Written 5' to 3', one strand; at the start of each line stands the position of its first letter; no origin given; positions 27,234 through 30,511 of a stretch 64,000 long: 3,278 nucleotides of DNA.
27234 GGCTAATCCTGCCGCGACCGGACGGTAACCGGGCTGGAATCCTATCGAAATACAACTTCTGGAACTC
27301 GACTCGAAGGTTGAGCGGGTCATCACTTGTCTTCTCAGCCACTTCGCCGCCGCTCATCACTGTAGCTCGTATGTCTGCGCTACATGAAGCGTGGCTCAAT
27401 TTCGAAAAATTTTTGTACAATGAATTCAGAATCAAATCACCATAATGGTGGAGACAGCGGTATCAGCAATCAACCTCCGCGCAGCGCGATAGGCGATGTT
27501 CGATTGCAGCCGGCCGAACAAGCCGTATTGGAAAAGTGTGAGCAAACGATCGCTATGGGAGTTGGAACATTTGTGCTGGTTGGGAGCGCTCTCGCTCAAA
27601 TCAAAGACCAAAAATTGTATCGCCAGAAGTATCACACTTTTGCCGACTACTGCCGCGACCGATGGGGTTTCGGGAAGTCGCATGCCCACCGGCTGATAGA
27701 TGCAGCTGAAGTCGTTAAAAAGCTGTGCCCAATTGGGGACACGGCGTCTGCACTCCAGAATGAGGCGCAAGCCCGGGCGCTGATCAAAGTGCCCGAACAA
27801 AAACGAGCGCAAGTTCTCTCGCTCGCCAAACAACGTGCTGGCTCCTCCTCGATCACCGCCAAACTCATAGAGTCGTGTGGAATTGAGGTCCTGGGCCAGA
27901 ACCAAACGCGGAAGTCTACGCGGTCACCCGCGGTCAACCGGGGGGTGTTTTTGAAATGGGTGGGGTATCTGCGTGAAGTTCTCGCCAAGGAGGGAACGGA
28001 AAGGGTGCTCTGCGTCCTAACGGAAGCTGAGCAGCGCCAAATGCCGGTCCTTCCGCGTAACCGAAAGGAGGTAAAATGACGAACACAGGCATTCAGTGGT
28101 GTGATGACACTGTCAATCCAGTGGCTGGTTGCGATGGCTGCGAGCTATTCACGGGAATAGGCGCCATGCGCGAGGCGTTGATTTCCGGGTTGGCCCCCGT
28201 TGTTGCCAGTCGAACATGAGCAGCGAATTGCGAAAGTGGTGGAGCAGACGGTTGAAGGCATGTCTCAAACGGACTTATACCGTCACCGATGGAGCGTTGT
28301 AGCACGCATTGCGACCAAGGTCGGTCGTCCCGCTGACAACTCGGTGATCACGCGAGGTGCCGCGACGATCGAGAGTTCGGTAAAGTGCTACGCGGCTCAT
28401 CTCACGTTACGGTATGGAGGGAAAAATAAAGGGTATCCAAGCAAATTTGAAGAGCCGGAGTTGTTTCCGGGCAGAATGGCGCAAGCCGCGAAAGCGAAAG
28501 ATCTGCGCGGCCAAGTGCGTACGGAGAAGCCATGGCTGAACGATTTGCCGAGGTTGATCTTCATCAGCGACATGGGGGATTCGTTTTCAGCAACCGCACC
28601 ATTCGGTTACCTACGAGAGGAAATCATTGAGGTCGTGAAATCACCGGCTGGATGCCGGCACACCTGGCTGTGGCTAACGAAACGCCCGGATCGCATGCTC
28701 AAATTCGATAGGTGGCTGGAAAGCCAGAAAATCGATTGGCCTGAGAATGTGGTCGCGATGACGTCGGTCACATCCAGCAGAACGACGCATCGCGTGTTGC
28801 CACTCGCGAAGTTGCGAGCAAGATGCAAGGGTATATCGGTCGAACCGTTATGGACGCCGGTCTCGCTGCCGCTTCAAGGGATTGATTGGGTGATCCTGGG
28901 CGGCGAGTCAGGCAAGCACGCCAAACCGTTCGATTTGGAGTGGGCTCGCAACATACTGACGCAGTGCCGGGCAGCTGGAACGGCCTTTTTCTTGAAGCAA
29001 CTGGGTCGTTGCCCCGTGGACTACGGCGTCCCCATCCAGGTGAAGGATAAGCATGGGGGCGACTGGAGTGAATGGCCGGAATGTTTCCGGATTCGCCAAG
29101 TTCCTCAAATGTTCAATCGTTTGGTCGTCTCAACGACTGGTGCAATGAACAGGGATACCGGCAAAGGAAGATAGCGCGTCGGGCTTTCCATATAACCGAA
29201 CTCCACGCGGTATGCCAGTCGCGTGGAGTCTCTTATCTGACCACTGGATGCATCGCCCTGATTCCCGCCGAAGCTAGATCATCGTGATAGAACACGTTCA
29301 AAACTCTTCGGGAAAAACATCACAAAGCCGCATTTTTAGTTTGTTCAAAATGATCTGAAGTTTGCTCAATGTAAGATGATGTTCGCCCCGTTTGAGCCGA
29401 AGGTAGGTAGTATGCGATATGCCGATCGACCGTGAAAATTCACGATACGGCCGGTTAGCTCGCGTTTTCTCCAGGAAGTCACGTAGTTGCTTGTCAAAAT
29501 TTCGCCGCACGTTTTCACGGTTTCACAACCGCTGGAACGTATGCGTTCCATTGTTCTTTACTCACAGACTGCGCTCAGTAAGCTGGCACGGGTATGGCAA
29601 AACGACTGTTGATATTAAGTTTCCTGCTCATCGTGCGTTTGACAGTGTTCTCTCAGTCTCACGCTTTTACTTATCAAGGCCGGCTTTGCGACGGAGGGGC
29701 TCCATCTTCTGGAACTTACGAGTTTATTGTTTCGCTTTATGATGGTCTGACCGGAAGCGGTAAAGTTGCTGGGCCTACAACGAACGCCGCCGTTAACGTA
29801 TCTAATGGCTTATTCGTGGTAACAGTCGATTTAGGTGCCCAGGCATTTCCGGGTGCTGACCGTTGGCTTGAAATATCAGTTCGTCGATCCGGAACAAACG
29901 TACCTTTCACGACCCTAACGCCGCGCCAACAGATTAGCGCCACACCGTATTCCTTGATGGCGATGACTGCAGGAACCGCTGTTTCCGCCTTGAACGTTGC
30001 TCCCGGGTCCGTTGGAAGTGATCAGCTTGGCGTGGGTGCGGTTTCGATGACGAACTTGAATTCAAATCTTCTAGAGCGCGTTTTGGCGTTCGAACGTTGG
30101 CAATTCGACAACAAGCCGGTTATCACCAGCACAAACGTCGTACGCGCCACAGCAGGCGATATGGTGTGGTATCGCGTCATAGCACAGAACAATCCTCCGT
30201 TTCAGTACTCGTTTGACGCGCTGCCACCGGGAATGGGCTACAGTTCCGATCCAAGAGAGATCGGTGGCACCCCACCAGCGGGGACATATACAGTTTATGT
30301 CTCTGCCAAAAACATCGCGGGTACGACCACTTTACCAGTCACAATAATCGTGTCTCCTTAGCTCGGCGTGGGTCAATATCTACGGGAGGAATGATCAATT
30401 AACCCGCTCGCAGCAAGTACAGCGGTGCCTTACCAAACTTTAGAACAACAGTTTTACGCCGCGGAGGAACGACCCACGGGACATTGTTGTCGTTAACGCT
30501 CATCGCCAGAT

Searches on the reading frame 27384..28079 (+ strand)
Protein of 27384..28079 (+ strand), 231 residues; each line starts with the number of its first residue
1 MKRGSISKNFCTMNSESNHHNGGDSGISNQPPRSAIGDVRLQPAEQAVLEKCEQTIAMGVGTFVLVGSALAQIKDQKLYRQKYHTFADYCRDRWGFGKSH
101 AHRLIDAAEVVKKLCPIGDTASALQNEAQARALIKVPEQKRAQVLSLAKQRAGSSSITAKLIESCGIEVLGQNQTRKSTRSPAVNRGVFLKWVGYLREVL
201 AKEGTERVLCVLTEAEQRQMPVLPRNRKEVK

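Call 10: search_protein_families(library=pfam, proteins=[window:27384-28079:+], max_evalue=0.01)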
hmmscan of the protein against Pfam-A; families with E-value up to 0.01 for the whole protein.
window:27384-28079:+ (231 aa): 0 families

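Call 71: search_protein_families(library=phrogs, proteins=[window:27384-28079:+], max_evalue=0.001)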
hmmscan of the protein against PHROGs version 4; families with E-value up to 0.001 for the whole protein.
window:27384-28079:+ (231 aa): 1 family
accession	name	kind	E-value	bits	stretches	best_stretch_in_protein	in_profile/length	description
phrog_15077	-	unknown function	0.00026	21.6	1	62-109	28-76/546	-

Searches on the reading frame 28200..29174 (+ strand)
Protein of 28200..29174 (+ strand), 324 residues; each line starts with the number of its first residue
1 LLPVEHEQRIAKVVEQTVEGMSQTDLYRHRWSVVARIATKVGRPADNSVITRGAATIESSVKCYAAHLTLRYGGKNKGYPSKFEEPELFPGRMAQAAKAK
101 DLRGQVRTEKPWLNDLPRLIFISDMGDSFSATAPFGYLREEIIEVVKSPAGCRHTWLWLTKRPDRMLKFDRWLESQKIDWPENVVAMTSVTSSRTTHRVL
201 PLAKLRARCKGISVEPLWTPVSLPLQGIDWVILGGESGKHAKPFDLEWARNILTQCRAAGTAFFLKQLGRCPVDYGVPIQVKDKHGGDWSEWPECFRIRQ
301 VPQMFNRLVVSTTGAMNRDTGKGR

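Call 10: search_protein_families(library=pfam, proteins=[window:28200-29174:+], max_evalue=0.01)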
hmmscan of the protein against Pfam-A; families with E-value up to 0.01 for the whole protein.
window:28200-29174:+ (324 aa): 1 family
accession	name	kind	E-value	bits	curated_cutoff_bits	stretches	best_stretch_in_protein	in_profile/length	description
PF07505.17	DUF5131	-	3.6e-38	131.9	28.9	1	61-271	25-218/243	Protein of unknown function (DUF5131)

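Call 71: search_protein_families(library=phrogs, proteins=[window:28200-29174:+], max_evalue=0.001)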
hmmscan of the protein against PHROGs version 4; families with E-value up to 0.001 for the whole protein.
window:28200-29174:+ (324 aa): 1 family
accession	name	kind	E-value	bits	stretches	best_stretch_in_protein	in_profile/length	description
phrog_2045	-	unknown function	2.1e-41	143.3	1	62-271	29-234/299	-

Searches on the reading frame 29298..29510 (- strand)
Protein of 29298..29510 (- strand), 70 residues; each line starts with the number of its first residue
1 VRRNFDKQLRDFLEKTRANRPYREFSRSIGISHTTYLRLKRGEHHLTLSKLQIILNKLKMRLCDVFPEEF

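Call 71: search_protein_families(library=phrogs, proteins=[window:29298-29510:-], max_evalue=0.001)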
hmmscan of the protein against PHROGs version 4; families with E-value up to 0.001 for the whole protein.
window:29298-29510:- (70 aa): 0 families

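Call 72: search_protein_families(library=pfam, proteins=[window:29298-29510:-], max_evalue=0.01)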
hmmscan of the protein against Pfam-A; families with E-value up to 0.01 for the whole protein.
window:29298-29510:- (70 aa): 1 family
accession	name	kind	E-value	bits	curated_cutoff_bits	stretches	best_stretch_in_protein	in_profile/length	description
PF01381.28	HTH_3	-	3.4e-05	24.2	23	1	18-62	8-52/55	Helix-turn-helix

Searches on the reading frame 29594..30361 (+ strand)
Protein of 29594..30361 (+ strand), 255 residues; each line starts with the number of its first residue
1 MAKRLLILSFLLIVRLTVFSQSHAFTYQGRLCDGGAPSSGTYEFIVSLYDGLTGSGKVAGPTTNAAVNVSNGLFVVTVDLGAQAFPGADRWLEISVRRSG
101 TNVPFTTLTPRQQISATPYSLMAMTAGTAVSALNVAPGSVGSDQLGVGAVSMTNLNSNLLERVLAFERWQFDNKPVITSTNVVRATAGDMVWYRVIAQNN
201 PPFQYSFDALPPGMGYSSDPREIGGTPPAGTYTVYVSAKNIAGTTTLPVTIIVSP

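Call 10: search_protein_families(library=pfam, proteins=[window:29594-30361:+], max_evalue=0.01)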
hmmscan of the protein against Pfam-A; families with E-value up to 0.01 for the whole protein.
window:29594-30361:+ (255 aa): 2 families
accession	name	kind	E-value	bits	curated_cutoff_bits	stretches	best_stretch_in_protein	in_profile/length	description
PF05345.18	He_PIG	-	0.00031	21.6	24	1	175-253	2-95/96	Putative Ig domain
PF18981.6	InlK_D3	-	0.0051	17.3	25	0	229-253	49-73/75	Internalin K domain (D3/D4)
